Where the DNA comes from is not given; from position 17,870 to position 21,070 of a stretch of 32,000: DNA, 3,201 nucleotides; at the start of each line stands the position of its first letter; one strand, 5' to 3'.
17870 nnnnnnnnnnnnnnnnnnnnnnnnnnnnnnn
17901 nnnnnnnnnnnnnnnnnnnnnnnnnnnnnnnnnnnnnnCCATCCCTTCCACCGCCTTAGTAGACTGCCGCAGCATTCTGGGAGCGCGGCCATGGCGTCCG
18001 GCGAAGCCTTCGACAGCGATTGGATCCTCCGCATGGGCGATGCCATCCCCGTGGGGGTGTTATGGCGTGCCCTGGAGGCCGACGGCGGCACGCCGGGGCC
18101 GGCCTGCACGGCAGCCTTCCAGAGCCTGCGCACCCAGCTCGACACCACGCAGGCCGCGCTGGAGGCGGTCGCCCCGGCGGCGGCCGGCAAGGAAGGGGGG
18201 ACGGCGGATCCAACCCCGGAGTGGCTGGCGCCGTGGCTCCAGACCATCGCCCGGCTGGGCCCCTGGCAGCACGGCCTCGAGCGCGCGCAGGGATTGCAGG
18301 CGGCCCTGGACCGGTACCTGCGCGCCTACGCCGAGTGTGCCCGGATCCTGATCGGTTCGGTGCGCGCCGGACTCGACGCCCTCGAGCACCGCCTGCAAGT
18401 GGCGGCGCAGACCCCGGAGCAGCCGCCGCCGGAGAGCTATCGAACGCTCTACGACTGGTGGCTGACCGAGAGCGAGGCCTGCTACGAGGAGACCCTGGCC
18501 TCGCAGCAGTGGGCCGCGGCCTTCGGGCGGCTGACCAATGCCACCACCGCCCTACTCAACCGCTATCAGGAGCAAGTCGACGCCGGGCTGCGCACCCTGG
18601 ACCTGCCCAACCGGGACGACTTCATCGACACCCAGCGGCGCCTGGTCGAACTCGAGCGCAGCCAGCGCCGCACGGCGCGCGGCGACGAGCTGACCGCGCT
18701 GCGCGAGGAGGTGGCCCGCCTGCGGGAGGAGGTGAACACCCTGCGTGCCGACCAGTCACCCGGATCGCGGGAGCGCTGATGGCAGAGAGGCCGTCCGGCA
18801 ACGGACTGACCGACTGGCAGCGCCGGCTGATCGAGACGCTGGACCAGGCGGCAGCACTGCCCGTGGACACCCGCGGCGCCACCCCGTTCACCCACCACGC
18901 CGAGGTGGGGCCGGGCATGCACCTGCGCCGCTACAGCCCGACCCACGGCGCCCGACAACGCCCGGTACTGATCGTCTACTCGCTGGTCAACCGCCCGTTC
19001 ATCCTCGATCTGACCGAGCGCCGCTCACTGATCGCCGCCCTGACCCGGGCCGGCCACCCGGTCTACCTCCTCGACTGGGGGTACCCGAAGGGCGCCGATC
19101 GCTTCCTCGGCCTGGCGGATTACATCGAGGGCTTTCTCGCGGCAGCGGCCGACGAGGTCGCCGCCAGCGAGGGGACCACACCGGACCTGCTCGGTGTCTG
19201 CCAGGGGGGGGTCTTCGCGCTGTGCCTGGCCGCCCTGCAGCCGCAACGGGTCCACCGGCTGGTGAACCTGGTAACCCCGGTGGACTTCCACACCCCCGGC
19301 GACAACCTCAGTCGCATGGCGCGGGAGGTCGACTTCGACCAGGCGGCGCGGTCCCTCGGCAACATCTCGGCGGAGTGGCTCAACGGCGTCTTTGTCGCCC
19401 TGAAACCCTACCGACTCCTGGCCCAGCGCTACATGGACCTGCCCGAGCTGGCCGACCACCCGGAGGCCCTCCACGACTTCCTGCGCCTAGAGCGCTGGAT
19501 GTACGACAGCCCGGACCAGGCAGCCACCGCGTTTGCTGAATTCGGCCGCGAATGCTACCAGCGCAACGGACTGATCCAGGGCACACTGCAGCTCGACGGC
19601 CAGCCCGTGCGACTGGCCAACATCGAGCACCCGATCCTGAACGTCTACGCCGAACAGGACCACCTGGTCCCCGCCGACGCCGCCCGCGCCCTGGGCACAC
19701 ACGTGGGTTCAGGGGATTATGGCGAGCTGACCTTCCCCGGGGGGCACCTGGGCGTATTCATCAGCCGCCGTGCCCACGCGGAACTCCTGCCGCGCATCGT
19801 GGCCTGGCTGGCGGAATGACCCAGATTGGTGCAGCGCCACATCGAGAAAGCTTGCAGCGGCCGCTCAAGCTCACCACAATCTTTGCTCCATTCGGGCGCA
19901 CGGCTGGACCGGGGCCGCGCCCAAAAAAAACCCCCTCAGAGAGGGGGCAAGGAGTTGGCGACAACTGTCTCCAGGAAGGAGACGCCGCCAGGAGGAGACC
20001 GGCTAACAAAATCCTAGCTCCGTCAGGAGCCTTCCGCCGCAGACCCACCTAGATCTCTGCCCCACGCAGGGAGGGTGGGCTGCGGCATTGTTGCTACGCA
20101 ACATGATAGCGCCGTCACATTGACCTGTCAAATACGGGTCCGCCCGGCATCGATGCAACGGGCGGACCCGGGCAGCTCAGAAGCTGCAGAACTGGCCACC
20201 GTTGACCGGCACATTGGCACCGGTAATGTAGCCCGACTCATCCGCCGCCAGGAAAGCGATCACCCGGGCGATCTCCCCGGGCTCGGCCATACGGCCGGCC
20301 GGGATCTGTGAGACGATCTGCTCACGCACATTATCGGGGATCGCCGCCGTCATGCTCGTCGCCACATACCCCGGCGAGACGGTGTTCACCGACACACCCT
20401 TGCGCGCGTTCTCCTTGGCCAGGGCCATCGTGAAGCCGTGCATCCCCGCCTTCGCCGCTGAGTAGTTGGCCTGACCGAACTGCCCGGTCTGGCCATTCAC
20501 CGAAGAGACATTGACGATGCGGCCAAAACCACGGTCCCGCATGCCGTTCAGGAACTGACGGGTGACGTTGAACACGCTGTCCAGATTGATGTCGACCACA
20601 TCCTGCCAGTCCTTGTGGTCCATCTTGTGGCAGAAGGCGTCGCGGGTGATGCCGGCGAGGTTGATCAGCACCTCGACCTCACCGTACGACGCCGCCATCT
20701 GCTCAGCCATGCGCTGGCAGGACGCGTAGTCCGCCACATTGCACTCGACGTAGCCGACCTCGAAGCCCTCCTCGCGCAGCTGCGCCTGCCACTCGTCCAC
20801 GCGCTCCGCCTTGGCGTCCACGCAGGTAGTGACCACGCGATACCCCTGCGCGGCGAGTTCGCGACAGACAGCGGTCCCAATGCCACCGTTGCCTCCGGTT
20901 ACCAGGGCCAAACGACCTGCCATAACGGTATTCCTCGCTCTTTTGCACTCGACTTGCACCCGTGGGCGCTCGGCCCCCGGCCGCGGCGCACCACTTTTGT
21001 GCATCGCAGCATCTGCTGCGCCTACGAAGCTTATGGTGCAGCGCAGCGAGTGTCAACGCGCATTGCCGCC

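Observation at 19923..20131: Orphan promoter-to-terminator unit between phaC and phaB: candidate sRNA of about 175 nt with three anti-Shine-Dalgarno-like CU-rich motifs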

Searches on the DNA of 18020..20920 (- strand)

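Call 4: search_rna_families(source=window, start=19750, end=20300, threshold=evalue, max_evalue=10, show_alignments=4)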
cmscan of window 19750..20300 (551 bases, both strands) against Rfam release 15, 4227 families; matches with E-value up to 10: 11.
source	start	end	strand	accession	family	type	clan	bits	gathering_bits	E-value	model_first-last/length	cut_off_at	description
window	19923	19985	-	RF02837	anti-hemB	Gene; sRNA;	-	21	49.5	0.015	1-81/81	no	Burkholderia RNA 7 (anti-hemB)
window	19916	19988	-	RF00519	suhB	Gene; sRNA;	CL00108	18.2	41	0.29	1-77/77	no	Makes More Granules Regulator RNA (mmgR)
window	19923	19984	-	RF02278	Betaproteobacteria_toxic_sRNA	Gene; sRNA;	-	17.4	50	0.63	1-64/64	no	Betaproteobacteria toxic small RNA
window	19855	19951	+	RF00564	SCARNA11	Gene; snRNA; snoRNA; scaRNA;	-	15.8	37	1.4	1-140/140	no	Small Cajal body specific RNA 11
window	20040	20206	-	RF02836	Bcj14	Gene; sRNA;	-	15.8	59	2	1-171/171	no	Burkholderia RNA 14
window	19923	20002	-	RF02631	Hrs13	Gene; sRNA;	-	15.6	52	0.37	1-82/82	no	Hfq-regulated sRNA 13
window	20001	20079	+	RF01787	drz-agam-1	Gene; ribozyme;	-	14.4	37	4.6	1-82/82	no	drz-agam-1 ribozyme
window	20257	20300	+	RF02440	SpF59_sRNA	Gene; sRNA;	-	13.9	37.2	7.9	1-40/54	3'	Streptococcus sRNA SpF59 (ldcC RNA)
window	19919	19992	-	RF02076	STnc100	Gene; sRNA;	-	13.8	47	1.4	1-206/206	no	Gammaproteobacterial sRNA STnc100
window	20227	20287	-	RF03058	sul1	Cis-reg; riboswitch;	-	13.6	36.2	7.2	1-56/56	no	sul1 RNA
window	19923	19972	+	RF02628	Hrs1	Gene; sRNA;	-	13.3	56.4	8.5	1-74/74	no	Hfq-regulated sRNA 1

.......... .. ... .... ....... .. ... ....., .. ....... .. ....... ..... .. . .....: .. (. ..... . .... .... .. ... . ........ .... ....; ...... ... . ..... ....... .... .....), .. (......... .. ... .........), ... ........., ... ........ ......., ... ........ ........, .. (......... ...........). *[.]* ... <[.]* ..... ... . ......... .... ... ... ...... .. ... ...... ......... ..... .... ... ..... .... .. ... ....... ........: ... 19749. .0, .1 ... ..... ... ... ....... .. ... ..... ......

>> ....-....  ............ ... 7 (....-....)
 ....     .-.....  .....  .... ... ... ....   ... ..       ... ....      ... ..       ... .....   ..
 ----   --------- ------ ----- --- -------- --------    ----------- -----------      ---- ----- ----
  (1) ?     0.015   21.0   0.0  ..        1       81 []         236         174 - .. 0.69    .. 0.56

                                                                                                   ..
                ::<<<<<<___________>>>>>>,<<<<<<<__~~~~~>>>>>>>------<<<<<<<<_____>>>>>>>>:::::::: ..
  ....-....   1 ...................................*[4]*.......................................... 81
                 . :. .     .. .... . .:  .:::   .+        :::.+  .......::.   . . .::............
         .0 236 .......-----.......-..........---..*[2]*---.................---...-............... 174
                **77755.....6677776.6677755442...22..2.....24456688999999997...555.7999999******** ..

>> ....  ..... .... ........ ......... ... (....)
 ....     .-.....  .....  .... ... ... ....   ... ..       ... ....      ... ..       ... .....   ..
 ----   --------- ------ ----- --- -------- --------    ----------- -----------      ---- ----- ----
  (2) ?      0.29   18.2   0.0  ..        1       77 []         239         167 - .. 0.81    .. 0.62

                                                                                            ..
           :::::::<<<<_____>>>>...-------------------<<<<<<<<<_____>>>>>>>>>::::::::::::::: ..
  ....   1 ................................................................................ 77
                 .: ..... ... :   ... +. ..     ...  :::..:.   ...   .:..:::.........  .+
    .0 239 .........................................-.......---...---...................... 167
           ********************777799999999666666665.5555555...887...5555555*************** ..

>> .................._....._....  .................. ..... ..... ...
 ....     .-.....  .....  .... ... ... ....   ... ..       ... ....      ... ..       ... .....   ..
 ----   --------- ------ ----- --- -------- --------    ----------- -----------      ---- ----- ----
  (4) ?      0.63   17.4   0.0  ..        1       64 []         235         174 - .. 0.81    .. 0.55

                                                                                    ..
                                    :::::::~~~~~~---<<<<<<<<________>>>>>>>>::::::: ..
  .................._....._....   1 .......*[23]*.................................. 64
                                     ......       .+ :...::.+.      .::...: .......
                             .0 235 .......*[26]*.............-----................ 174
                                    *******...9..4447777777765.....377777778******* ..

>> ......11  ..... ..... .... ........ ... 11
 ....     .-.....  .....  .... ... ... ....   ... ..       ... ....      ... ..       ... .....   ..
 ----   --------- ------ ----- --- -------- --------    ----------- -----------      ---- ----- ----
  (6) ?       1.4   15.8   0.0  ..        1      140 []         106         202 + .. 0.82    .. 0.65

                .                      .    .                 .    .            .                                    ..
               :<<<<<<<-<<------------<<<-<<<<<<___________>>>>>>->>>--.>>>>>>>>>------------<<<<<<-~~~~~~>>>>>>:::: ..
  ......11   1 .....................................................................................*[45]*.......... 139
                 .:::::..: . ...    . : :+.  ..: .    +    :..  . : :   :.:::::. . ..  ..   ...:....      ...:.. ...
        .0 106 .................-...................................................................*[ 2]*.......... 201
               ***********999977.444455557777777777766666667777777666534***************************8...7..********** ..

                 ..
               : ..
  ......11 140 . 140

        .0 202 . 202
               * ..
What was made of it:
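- On MmgR / alpha-r8 (Rfam RF00519 suhB): 18.2 bits in the window (call 4).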

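Call 28: build_rna_model(alignment_id=A2, structure=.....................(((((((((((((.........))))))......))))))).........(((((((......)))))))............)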
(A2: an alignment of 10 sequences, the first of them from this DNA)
Model R1 built from alignment A2 (10 sequences, 103 columns); structure: as given.
model positions 92; base pairs 20; branch points 1; effective number of sequences 1.72; information 0.62 bits per position. Calibrated on 0.2 Mb of random sequence (short: E-values are rough).
structure used (alignment columns):
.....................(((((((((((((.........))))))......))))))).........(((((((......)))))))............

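Call 30: search_with_rna_model(model_id=R1, sources=[L070, L071, L072, L073, L074, L075, L076, L077, L078, L079, L080, L081, L082, L083, L084, L085, L086, L087, L088, L089, L090, L091, L092, L093, L094, L095, L096, L097, L098, L099, L100, L101, L102, L103, L104, L105, L106, L107, L108, L109, L110, L111, L112, L113, L114, L115, L116, L117, L118, L119, L120, L121, L122, L123, L124, L125, L126, L127, L128, L129, L130, L131, L132, L133, L134, L135, L136, L137, L138, L139, L140, L141, L142, L143, L144, L145, L146, L147, L148, L149, L150, L151, L152, L153, L154, L155, L156, L157, L158, L159, L160, L161, L162, L163, L164, L165, L166, L167, L168, L169], max_evalue=1)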
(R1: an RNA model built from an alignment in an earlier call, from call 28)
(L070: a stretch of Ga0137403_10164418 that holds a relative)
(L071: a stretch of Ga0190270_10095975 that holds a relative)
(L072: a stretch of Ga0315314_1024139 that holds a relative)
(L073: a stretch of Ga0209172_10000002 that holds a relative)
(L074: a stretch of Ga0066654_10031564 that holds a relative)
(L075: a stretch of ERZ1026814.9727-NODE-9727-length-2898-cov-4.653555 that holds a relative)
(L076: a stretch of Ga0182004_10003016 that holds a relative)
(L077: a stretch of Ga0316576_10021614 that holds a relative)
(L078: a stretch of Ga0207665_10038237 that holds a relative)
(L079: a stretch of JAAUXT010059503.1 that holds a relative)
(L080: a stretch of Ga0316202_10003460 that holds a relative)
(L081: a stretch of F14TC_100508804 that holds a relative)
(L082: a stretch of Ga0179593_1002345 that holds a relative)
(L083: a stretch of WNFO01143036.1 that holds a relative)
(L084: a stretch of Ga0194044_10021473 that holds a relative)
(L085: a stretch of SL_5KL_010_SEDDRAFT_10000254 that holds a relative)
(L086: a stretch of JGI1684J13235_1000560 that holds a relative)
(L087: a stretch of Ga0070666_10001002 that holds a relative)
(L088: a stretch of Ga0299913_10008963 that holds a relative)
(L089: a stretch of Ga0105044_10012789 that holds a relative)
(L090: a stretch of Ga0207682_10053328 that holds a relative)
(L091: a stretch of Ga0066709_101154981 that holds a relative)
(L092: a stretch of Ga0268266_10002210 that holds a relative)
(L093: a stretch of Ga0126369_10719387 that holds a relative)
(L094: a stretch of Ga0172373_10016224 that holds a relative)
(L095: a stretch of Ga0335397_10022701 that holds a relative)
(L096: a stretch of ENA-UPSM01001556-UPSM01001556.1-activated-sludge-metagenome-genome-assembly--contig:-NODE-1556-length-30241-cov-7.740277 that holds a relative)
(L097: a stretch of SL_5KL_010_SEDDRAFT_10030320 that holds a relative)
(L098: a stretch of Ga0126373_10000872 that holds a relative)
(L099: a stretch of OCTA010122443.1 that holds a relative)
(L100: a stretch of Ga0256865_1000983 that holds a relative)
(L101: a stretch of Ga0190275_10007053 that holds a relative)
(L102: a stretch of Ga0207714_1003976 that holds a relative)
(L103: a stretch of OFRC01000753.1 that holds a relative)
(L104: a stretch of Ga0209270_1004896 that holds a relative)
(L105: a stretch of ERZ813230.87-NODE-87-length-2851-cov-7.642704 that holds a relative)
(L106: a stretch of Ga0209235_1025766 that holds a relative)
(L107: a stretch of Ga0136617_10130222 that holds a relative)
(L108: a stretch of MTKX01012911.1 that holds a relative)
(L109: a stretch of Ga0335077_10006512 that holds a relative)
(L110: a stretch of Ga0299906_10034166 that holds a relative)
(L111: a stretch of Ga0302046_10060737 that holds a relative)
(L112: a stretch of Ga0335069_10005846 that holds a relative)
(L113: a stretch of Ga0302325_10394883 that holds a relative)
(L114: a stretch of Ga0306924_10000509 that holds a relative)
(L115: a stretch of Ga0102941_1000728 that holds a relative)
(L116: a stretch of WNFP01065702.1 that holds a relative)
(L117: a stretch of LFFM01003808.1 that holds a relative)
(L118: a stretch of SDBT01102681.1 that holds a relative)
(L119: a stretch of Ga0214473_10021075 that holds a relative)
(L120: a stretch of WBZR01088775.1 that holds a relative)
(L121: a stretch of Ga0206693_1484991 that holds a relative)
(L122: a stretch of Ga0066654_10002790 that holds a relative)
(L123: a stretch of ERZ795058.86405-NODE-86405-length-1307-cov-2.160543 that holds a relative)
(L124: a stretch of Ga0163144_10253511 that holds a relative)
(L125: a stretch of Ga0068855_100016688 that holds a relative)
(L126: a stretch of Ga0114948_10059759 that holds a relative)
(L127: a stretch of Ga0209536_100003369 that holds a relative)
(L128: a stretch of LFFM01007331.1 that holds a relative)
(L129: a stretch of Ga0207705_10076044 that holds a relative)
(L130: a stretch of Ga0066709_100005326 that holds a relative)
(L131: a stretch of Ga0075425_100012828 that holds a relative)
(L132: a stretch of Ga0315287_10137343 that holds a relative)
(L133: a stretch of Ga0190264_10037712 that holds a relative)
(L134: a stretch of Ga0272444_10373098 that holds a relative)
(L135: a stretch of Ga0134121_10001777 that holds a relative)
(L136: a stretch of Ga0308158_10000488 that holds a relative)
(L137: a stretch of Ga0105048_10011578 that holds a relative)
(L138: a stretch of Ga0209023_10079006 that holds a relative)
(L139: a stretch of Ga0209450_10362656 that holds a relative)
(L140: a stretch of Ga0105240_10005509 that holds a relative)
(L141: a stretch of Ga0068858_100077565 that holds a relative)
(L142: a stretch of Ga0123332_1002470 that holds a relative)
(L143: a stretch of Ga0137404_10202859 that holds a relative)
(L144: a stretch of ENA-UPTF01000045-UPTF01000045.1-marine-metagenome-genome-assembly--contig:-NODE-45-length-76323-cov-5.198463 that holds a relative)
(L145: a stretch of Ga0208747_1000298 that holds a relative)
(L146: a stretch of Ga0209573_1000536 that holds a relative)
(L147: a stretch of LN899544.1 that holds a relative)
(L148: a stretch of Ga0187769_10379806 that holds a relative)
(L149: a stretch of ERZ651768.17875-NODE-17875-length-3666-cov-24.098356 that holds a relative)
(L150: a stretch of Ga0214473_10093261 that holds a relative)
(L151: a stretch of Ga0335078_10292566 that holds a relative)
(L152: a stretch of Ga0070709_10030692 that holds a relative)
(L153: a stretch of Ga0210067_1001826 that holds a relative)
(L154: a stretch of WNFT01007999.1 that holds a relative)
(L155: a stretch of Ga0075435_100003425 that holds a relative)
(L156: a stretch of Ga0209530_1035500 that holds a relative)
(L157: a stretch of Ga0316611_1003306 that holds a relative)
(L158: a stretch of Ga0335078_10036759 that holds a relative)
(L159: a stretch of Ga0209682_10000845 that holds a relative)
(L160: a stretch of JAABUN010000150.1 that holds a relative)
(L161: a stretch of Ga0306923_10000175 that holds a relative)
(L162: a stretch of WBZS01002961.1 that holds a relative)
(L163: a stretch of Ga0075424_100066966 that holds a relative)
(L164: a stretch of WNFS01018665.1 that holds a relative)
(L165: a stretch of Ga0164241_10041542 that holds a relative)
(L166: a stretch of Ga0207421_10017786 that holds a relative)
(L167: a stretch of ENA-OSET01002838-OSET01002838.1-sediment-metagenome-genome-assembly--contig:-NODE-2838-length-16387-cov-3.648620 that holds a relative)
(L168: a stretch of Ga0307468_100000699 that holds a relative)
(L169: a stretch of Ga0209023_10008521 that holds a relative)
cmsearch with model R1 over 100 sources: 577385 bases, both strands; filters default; matches with E-value up to 1: 67.
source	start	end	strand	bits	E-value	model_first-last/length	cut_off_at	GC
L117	1231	1321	+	107.4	4.2e-31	1-92/92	no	0.58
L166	3855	3945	+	107.4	4.2e-31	1-92/92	no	0.58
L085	3279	3369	-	104.8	2.6e-30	1-92/92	no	0.57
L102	4603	4693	-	93.2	1.3e-26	1-92/92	no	0.65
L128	65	160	-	92.8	1.8e-26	1-92/92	no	0.58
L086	5597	5691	+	88.2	5.1e-25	1-92/92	no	0.63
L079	580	691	-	25.4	4.1e-05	1-92/92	no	0.61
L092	4135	4216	-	25.3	4.7e-05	1-92/92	no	0.68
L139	586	677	-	24.5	8.5e-05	1-92/92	no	0.67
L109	14079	14153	-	23.5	0.00017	1-92/92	no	0.71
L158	3762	3836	-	23.5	0.00017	1-92/92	no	0.71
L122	220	301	+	23.5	0.00018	1-92/92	no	0.71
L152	259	340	+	23.5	0.00018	1-92/92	no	0.71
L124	432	522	-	22.9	0.00026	1-92/92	no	0.66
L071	1624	1714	+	22.7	0.0003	1-92/92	no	0.67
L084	1211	1307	-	22.6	0.00033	1-92/92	no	0.75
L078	217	298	+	22.5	0.00037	1-92/92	no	0.71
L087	1607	1688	+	22.5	0.00037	1-92/92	no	0.71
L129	1349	1430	+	22.5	0.00037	1-92/92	no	0.71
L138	1570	1660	+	22.4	0.00038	1-92/92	no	0.68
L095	1017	1107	+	21.9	0.00054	1-92/92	no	0.65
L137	10217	10307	+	21.9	0.00054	1-92/92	no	0.65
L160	1534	1627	+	21.9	0.00055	1-92/92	no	0.69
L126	1546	1637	+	20.8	0.0013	1-92/92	no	0.65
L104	2167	2233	-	20.6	0.0015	1-92/92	no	0.58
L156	515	646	+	20.3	0.0019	1-92/92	no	0.53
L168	7411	7492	+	19.2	0.004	1-92/92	no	0.71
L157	4007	4091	+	18.9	0.0051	1-92/92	no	0.64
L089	1482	1572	+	18.8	0.0053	1-92/92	no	0.69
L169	8331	8394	+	18.7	0.0059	1-92/92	no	0.67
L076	830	947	-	18.4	0.0073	1-92/92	no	0.59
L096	1461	1524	-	17.9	0.011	1-92/92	no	0.67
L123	1079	1142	+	17.9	0.011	1-92/92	no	0.67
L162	4639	4702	-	17.9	0.011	1-92/92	no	0.67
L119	7165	7243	-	17.4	0.015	1-92/92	no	0.72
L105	2650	2743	-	17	0.02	1-92/92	no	0.69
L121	239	332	-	17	0.02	1-92/92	no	0.69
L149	1365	1458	-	17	0.02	1-92/92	no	0.69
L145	5272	5365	+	16.9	0.021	1-92/92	no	0.68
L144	1415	1508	-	16.6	0.027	1-92/92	no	0.68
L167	1442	1535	-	16.6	0.027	1-92/92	no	0.68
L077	2523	2610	-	15.7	0.052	1-92/92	no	0.66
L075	2202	2294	+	15.6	0.057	1-92/92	no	0.67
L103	4054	4146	-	15.6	0.057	1-92/92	no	0.67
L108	1230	1322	+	15.6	0.057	1-92/92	no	0.67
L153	98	179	-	15.5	0.059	1-92/92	no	0.68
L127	7849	7972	-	15.4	0.065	1-92/92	no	0.63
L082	1093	1174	-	14.5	0.13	1-92/92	no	0.7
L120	656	724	+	14.1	0.17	1-92/92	no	0.71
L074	335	432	-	14.1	0.17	1-92/92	no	0.67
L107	1073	1162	-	13.8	0.21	1-92/92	no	0.69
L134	588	653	-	13.8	0.21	1-92/92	no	0.77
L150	3252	3345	+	13.5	0.26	1-92/92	no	0.65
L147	2504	2576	+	13.4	0.28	1-92/92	no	0.62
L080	1505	1571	+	13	0.36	1-92/92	no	0.58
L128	4136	4177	-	13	0.36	1-92/92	no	0.52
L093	53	130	-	12.8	0.43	1-92/92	no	0.72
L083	2286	2411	-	12.8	0.44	1-92/92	no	0.65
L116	3603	3728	+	12.8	0.44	1-92/92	no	0.65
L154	7596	7721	-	12.8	0.44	1-92/92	no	0.65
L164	6441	6566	-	12.8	0.44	1-92/92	no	0.65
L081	552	621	+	12.5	0.54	1-92/92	no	0.69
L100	2548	2653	+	12.2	0.65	1-92/92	no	0.7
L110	1573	1678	-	12.2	0.65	1-92/92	no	0.7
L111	2553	2658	+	12.2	0.65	1-92/92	no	0.7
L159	746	831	+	12.1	0.73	1-92/92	no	0.7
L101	712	757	+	11.8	0.92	1-92/92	no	0.8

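Call 31: search_with_rna_model(model_id=R1, sources=[window, L001, L002, L003, L004, L005, L006, L007, L008, L009, L010, L011, L012, L013, L014, L015, L016, L017, L018, L019, L020, L021, L022, L023, L024, L025, L026, L027, L028, L029, L030, L031, L032, L033, L034, L035, L036, L037, L038, L039, L040, L041, L042, L043, L044, L045, L046, L047, L048, L049, L050, L051, L052, L053, L054, L055, L056, L057, L058, L170, L097], max_evalue=1)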
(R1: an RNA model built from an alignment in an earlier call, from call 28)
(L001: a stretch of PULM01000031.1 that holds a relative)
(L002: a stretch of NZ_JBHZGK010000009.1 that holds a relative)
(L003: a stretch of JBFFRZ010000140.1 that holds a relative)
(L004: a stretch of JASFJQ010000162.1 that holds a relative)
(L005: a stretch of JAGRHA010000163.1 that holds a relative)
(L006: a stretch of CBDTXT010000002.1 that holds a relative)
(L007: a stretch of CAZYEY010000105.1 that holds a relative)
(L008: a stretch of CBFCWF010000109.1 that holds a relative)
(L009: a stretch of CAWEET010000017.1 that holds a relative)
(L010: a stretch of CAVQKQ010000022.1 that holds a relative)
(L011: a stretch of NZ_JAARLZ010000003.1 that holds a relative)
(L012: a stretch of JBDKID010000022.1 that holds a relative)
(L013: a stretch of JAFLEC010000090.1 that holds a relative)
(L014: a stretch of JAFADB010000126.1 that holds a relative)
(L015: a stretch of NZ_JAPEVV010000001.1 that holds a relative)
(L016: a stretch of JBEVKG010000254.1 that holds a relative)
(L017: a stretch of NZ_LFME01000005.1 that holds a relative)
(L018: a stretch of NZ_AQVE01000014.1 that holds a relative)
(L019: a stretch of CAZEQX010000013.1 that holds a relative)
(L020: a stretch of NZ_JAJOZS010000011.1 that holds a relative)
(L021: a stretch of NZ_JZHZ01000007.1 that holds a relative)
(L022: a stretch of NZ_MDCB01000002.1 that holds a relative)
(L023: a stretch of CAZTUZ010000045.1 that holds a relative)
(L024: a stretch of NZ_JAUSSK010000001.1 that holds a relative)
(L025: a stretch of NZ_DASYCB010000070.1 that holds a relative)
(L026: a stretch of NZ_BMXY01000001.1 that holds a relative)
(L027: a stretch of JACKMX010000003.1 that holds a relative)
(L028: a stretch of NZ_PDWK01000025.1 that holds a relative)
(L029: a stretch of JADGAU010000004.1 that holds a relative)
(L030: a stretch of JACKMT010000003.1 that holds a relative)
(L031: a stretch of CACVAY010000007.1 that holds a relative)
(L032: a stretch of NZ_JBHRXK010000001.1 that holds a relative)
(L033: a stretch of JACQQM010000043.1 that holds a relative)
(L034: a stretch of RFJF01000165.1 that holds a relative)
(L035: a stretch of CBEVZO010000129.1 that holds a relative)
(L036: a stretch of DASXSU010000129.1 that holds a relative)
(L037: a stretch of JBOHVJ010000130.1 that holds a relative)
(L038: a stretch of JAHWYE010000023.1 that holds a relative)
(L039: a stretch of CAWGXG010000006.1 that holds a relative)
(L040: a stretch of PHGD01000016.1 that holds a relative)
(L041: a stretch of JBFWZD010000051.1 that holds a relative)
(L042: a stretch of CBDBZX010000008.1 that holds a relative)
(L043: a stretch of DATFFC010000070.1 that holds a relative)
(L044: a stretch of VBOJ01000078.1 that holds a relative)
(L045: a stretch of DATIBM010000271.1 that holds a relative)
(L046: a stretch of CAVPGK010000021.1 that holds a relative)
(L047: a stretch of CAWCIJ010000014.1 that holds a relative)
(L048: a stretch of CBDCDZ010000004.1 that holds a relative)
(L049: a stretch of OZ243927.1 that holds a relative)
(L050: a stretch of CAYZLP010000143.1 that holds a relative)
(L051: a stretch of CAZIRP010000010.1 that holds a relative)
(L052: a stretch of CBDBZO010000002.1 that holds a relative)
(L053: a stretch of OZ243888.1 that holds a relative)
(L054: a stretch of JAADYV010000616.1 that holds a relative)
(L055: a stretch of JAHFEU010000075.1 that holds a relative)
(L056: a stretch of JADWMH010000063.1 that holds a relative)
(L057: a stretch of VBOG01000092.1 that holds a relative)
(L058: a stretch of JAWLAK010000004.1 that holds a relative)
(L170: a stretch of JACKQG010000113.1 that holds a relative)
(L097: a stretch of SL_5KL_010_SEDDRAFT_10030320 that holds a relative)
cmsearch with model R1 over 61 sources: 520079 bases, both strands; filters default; matches with E-value up to 1: 6.
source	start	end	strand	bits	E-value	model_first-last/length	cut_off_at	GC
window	19921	20011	-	105.9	1.1e-30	1-92/92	no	0.57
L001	5911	6001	-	104.8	2.4e-30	1-92/92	no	0.57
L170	4143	4237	-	19.7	0.0026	1-92/92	no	0.66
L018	924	1000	+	17.7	0.011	1-92/92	no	0.47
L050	4905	4972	+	12.3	0.57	1-92/92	no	0.6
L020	2116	2147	-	11.8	0.8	24-55/92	no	0.72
